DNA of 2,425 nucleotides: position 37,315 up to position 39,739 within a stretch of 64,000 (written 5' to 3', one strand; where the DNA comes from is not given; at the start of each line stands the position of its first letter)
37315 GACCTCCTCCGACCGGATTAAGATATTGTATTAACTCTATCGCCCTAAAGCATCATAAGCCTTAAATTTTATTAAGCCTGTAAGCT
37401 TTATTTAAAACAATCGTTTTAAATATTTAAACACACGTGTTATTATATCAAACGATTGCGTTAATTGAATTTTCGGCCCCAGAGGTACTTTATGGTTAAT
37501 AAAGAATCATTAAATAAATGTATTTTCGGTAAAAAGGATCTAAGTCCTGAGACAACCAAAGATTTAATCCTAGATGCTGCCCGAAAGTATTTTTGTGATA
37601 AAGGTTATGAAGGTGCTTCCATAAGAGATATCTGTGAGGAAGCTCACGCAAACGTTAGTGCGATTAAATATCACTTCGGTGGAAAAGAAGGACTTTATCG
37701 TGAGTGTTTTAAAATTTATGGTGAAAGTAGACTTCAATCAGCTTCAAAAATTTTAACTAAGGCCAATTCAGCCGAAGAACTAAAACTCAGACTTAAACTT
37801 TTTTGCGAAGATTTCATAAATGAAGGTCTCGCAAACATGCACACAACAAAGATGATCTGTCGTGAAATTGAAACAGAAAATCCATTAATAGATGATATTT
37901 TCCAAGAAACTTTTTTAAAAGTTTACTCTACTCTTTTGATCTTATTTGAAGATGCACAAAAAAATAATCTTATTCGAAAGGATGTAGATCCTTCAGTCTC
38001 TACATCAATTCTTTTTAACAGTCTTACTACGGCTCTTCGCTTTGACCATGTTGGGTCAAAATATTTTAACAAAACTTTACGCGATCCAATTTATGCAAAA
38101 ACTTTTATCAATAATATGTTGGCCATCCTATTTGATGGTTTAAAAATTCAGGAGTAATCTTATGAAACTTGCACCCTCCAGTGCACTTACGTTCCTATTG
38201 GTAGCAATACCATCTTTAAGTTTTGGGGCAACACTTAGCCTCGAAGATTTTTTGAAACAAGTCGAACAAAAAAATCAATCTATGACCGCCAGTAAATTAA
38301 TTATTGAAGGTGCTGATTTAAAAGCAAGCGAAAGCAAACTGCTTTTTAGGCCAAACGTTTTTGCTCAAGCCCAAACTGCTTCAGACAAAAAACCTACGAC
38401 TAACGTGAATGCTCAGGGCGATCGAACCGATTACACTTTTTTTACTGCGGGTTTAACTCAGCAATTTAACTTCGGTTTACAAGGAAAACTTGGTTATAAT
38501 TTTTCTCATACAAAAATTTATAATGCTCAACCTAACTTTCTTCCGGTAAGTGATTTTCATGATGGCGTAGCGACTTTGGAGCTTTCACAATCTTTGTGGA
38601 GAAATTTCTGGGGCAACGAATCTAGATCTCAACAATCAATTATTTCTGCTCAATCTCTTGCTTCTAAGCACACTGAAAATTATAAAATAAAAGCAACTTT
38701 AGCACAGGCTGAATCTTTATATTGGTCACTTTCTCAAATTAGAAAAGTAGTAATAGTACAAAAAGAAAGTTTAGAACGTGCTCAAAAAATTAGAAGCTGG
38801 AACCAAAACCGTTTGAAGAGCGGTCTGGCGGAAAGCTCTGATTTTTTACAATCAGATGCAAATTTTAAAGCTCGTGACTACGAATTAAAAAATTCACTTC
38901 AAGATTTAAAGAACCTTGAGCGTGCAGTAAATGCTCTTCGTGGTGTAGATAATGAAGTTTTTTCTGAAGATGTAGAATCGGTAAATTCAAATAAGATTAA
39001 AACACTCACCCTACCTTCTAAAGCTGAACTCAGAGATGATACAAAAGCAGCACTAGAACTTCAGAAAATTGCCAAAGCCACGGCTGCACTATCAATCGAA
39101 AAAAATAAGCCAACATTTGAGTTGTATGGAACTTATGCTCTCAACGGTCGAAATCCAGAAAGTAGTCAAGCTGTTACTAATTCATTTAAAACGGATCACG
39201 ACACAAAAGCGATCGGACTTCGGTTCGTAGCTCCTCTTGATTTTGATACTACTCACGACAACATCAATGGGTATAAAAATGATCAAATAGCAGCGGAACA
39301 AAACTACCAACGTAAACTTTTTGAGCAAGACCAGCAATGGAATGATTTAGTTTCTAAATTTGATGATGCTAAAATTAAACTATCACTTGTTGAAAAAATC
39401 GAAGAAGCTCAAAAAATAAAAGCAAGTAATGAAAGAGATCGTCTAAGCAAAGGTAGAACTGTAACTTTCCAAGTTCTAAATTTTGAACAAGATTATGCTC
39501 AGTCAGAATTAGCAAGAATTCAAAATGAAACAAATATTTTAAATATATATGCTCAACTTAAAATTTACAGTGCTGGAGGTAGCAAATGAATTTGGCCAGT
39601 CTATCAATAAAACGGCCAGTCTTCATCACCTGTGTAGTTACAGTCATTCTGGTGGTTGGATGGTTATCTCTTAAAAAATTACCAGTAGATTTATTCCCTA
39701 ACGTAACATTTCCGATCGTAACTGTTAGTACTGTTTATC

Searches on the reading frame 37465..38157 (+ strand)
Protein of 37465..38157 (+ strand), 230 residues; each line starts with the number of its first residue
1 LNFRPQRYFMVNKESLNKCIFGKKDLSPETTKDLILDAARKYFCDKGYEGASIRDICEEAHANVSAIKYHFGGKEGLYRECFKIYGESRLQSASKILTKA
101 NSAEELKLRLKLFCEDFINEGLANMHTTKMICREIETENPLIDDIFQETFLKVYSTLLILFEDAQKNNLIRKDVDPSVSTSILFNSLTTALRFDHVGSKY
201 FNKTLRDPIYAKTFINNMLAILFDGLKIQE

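Call 57: search_protein_families(library=pfam, proteins=[window:37465-38157:+], max_evalue=0.001)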
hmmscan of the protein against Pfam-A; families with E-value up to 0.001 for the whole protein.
window:37465-38157:+ (230 aa): 1 family
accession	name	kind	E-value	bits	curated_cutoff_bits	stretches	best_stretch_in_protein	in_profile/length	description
PF00440.29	TetR_N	-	2.6e-13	50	24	1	35-81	1-47/47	Bacterial regulatory proteins, tetR family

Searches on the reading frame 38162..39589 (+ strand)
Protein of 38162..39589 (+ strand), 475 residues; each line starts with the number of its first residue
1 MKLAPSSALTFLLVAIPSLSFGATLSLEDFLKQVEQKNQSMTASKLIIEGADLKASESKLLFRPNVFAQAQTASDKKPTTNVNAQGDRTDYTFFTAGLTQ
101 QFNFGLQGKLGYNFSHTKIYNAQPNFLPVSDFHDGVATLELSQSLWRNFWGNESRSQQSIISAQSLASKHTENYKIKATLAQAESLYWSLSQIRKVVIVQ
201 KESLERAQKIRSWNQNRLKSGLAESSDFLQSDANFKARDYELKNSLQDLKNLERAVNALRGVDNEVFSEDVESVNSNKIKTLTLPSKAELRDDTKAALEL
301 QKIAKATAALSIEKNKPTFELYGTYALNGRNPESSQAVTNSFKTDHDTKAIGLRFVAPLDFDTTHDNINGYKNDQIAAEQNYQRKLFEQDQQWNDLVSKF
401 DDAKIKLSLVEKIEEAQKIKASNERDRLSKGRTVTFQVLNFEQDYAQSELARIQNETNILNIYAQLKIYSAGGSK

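Call 57: search_protein_families(library=pfam, proteins=[window:38162-39589:+], max_evalue=0.001)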
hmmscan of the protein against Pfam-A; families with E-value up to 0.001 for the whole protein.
window:38162-39589:+ (475 aa): 1 family
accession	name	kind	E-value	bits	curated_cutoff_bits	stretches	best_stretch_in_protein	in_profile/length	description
PF02321.23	OEP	-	4.7e-16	59.6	22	2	296-469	17-185/187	Outer membrane efflux protein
